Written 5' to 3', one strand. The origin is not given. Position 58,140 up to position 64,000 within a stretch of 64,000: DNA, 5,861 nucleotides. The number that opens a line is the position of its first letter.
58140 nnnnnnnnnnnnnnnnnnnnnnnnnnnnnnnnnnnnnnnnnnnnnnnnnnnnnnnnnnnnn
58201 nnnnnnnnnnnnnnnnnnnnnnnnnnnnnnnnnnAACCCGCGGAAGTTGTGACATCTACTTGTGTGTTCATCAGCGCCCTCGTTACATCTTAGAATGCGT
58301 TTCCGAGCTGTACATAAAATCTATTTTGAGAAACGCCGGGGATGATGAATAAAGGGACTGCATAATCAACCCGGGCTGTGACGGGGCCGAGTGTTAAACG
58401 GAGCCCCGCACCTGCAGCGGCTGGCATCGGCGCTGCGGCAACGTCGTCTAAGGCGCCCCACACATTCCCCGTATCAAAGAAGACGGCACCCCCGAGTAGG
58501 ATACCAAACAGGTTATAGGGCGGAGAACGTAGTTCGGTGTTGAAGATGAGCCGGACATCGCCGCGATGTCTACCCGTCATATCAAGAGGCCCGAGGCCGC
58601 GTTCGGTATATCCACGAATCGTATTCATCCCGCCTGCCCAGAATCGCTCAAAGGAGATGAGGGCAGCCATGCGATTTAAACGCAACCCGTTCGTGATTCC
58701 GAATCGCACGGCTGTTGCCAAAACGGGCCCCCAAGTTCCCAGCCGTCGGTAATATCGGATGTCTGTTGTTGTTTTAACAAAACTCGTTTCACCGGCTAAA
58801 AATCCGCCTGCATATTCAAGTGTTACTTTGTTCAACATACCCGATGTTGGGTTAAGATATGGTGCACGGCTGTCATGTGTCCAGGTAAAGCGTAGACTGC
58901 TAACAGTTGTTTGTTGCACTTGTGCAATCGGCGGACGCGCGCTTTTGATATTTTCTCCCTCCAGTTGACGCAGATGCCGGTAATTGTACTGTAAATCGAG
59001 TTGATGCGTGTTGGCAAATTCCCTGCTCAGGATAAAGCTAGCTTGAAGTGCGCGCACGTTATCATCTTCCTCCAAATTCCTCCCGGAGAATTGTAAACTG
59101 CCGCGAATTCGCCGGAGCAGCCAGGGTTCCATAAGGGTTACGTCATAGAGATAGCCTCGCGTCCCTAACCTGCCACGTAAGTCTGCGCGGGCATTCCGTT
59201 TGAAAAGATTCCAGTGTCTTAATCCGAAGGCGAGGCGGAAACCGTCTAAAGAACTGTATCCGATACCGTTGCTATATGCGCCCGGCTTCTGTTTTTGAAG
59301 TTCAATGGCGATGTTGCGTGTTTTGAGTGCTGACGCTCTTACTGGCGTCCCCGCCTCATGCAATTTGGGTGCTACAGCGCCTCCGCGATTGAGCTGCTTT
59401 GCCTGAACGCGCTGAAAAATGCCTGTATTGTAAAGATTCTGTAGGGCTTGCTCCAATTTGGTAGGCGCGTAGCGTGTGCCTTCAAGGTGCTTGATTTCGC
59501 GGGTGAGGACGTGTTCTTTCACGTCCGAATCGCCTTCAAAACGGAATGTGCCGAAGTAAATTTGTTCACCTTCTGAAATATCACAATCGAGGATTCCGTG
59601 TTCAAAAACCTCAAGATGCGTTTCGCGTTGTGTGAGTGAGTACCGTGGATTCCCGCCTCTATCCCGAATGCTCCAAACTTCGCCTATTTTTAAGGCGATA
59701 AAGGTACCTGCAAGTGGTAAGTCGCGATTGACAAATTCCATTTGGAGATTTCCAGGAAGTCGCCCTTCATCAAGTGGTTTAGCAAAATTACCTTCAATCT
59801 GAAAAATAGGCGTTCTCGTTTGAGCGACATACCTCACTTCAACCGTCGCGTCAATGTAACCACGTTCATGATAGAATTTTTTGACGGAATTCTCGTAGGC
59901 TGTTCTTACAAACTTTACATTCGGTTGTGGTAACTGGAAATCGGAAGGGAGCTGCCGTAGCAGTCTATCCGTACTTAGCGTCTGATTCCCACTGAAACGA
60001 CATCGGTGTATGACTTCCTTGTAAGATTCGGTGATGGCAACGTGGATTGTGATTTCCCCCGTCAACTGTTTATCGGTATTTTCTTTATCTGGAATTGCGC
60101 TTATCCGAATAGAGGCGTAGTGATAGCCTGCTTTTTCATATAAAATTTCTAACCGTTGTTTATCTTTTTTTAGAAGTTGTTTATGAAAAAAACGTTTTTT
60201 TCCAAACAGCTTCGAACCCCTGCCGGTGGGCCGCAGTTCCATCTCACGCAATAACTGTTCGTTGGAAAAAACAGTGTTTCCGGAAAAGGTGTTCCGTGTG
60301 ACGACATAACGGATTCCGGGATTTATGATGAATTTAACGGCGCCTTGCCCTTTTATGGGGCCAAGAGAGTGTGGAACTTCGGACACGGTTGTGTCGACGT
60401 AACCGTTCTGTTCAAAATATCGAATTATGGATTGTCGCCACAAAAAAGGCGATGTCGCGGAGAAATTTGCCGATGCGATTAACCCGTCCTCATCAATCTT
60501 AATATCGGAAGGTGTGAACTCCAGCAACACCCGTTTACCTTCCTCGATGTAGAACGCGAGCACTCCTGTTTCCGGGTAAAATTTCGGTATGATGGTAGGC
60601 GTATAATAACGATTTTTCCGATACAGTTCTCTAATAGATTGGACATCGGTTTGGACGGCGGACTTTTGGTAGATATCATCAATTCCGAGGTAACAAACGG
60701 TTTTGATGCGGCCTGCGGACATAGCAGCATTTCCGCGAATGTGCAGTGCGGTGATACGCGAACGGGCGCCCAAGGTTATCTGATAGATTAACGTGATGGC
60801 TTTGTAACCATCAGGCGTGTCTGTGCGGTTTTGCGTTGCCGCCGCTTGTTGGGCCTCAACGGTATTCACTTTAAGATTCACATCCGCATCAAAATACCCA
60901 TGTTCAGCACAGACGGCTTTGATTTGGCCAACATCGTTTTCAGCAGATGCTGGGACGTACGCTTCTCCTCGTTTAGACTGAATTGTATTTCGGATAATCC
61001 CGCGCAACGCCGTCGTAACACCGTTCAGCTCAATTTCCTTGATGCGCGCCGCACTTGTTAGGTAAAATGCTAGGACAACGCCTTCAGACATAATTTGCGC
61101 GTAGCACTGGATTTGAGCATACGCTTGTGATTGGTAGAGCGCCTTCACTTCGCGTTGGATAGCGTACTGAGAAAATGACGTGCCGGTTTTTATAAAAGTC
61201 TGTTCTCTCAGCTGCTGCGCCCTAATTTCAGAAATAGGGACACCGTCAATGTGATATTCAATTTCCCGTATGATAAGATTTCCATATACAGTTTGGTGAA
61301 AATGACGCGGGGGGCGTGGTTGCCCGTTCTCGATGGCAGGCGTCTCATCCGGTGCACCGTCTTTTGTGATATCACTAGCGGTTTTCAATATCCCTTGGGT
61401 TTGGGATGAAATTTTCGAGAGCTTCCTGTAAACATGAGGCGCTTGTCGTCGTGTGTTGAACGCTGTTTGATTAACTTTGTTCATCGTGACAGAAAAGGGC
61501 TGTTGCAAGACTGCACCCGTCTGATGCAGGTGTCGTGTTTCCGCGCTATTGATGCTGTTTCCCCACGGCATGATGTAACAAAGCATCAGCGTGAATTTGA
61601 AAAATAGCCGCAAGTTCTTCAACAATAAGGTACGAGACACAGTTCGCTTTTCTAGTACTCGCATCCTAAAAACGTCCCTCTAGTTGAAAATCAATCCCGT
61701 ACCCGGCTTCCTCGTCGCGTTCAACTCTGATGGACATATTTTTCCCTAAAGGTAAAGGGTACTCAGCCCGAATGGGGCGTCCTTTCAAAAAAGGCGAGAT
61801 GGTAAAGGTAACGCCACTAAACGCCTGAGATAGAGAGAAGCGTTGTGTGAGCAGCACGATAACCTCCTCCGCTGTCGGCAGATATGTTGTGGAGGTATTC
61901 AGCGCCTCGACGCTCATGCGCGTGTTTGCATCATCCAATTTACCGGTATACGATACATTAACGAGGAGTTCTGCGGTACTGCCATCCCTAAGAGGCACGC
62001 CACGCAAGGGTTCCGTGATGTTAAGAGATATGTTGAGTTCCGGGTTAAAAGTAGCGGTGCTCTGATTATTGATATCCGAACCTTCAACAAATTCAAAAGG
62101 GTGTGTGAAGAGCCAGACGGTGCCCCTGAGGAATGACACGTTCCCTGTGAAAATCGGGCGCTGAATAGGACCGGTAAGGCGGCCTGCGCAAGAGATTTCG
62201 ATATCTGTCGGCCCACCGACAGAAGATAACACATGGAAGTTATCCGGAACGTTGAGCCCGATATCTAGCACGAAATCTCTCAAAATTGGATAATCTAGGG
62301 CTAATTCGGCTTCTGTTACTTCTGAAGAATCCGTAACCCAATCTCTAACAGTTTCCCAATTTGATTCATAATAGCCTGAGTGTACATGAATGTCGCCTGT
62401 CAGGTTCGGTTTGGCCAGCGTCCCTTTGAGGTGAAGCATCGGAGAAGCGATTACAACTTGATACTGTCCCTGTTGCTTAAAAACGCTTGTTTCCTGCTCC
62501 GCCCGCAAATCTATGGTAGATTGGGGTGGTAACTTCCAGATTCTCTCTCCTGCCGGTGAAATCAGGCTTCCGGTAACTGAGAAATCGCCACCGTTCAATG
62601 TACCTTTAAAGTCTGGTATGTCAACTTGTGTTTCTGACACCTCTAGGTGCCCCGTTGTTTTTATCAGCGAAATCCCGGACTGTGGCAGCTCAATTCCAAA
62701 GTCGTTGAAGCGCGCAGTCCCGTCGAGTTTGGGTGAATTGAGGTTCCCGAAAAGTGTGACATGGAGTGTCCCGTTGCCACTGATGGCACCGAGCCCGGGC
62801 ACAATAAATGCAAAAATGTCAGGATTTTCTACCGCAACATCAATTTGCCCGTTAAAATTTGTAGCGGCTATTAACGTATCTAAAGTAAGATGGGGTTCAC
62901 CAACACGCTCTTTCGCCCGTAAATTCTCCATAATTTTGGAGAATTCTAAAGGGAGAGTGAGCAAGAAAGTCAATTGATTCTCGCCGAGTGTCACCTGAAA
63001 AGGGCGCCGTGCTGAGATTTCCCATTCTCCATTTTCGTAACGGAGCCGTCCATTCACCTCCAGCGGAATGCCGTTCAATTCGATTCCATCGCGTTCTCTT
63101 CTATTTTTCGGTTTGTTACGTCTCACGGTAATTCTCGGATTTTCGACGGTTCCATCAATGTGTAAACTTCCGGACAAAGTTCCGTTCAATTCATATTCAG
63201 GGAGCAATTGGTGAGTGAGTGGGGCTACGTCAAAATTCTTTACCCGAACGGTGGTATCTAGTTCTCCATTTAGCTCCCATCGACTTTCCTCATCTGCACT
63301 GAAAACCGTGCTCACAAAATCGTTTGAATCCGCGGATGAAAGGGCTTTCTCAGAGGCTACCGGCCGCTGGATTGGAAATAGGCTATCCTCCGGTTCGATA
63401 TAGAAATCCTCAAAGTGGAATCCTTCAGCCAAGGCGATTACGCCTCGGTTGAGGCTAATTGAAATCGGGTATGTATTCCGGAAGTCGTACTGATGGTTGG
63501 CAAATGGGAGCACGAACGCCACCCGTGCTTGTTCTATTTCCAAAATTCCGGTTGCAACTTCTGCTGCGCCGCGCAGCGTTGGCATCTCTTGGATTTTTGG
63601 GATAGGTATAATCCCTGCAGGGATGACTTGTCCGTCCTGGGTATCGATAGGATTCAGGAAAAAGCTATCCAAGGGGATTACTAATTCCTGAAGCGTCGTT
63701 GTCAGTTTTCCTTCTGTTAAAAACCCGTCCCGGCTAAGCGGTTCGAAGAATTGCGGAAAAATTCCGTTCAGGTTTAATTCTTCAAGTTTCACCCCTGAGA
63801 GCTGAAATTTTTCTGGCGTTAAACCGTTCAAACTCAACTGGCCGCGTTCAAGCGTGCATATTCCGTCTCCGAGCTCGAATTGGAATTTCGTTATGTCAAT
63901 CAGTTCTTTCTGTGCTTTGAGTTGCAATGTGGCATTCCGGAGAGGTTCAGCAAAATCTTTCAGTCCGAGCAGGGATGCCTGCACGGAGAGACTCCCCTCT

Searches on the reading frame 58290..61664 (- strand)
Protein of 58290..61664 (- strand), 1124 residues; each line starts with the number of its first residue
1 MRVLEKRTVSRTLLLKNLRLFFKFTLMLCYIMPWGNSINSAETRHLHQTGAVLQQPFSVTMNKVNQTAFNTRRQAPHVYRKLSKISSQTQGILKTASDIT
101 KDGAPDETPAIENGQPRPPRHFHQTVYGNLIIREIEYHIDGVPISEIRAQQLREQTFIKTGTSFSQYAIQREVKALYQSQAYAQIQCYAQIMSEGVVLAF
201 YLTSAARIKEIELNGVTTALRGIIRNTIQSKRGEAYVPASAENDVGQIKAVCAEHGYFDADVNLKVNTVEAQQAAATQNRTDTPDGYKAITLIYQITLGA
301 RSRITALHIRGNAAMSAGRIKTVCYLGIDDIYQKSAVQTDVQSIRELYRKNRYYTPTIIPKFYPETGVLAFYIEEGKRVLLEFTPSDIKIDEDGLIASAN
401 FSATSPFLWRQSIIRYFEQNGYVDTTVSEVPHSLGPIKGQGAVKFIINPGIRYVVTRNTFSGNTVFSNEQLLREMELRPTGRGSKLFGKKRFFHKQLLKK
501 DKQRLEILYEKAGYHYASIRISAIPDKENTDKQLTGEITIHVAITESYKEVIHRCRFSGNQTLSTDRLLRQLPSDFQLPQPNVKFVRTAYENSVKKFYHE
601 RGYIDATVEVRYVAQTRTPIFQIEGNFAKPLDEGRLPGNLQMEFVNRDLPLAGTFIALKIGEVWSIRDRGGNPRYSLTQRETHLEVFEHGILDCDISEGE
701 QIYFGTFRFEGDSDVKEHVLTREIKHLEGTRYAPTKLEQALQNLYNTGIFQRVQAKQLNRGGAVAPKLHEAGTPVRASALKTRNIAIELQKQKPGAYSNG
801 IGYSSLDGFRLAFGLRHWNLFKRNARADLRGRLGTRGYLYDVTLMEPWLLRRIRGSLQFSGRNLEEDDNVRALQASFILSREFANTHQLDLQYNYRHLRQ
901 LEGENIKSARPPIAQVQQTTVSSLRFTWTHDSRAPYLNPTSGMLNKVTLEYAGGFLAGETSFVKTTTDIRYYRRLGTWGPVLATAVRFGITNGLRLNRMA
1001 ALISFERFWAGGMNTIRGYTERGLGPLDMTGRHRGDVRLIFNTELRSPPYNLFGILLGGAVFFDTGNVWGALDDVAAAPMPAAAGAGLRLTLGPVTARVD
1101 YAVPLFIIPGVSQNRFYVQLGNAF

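Call 8: search_protein_families(library=pfam, proteins=[window:58290-61664:-], max_evalue=0.001)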
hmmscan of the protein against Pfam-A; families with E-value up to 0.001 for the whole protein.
window:58290-61664:- (1124 aa): 2 families
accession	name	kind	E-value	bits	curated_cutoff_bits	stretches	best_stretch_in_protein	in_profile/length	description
PF07244.20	POTRA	-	2.1e-42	144.1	21.3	5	453-542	1-74/79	Surface antigen variable number repeat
PF01103.29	Omp85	-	1.3e-39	137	24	1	819-1124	1-325/325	Omp85 superfamily domain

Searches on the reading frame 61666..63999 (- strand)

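Call 8: search_protein_families(library=pfam, proteins=[window:61666-63999:-], max_evalue=0.001)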
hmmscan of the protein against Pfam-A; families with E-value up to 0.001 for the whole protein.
window:61666-63999:- (777 aa): 1 family
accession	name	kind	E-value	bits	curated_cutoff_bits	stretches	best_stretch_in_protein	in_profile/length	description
PF04357.19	TamB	-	7.6e-10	39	22.4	1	469-720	9-258/381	TamB, inner membrane protein subunit of TAM complex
